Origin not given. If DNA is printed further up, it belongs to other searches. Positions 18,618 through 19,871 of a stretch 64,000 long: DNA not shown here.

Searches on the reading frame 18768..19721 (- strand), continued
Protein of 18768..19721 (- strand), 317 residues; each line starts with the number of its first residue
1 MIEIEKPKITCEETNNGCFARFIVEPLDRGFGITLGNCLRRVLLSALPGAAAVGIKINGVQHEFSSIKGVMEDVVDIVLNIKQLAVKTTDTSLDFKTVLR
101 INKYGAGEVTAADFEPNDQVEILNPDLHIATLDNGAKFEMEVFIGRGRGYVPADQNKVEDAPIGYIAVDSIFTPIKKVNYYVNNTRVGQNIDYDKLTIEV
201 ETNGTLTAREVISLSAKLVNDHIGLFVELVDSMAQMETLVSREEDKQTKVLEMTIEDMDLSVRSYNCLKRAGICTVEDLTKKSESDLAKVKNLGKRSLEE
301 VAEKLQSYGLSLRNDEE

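Call 64: find_encoding_contigs(protein=P0002, flank=6500, max_places=6)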
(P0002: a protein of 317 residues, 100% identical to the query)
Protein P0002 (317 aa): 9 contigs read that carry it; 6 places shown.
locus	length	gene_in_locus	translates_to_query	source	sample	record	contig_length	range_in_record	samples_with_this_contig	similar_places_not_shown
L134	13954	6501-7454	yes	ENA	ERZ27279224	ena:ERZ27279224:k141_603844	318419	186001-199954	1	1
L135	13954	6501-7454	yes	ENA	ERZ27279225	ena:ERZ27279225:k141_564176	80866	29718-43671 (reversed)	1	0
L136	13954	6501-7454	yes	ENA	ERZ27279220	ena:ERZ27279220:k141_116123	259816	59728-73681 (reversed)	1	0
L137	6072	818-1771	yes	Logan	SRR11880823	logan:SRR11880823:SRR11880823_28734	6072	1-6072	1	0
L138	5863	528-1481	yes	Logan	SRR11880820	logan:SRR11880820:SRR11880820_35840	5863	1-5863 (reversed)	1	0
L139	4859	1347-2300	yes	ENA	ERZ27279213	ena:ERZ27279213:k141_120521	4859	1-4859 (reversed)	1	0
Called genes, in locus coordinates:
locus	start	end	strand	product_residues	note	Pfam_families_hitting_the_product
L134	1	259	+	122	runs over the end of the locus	PF00861:Ribosomal_L18p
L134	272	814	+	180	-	PF00333:Ribosomal_S5, PF03719:Ribosomal_S5_C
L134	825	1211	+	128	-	PF00327:Ribosomal_L30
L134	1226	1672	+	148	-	PF00828:Ribosomal_L27A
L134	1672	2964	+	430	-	PF00344:SecY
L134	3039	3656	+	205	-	PF00406:ADK, PF13207:AAA_17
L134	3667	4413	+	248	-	PF00557:Peptidase_M24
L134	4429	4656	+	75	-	PF01176:eIF-1a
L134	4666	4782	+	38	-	PF00444:Ribosomal_L36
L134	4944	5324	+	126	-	PF00416:Ribosomal_S13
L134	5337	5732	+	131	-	PF00411:Ribosomal_S11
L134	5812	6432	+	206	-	PF00163:Ribosomal_S4, PF01479:S4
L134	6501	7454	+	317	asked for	PF01193:RNA_pol_L, PF01000:RNA_pol_A_bac, PF03118:RNA_pol_A_CTD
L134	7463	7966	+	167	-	PF01196:Ribosomal_L17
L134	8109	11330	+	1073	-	-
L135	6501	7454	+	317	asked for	PF01193:RNA_pol_L, PF01000:RNA_pol_A_bac, PF03118:RNA_pol_A_CTD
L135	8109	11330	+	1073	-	-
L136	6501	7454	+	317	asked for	PF01193:RNA_pol_L, PF01000:RNA_pol_A_bac, PF03118:RNA_pol_A_CTD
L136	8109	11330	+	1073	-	-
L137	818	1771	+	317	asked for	PF01193:RNA_pol_L, PF01000:RNA_pol_A_bac, PF03118:RNA_pol_A_CTD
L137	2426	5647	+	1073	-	-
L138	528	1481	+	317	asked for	PF01193:RNA_pol_L, PF01000:RNA_pol_A_bac, PF03118:RNA_pol_A_CTD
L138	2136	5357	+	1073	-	-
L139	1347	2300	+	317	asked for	PF01193:RNA_pol_L, PF01000:RNA_pol_A_bac, PF03118:RNA_pol_A_CTD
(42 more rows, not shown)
